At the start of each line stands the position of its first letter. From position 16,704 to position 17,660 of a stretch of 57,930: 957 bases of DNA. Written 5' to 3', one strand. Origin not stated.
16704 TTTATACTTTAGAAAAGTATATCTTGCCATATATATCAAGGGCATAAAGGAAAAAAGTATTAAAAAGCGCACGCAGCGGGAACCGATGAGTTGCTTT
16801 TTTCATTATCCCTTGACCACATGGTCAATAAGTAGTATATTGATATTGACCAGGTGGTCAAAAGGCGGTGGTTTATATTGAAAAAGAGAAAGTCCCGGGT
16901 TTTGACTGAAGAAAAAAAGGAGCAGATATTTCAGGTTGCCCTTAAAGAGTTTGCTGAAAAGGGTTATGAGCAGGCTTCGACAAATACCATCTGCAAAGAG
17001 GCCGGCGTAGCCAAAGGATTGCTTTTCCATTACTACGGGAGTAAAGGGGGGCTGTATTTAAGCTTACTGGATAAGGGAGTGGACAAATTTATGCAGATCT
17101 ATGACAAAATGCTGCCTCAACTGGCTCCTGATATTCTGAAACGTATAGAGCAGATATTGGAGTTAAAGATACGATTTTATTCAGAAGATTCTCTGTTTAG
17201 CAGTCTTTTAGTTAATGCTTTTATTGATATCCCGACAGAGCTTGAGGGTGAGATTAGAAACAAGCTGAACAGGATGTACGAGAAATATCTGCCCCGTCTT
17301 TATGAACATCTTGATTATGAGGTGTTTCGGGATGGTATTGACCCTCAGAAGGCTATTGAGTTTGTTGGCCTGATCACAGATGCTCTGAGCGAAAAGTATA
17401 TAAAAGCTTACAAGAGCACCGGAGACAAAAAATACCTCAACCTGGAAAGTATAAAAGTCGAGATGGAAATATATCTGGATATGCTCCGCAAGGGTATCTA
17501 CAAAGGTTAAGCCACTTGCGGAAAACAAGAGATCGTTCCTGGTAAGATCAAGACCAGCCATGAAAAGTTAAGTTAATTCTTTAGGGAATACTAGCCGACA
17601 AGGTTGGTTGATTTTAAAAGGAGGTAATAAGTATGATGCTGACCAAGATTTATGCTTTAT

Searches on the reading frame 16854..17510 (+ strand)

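Call 17: search_protein_families(library=pfam, proteins=[window:16854-17510:+])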
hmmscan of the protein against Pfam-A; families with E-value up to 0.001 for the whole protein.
window:16854-17510:+ (218 aa): 1 family
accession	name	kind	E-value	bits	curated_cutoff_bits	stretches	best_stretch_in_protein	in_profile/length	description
PF00440.29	TetR_N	-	5.8e-14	52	24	1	25-70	1-46/47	Bacterial regulatory proteins, tetR family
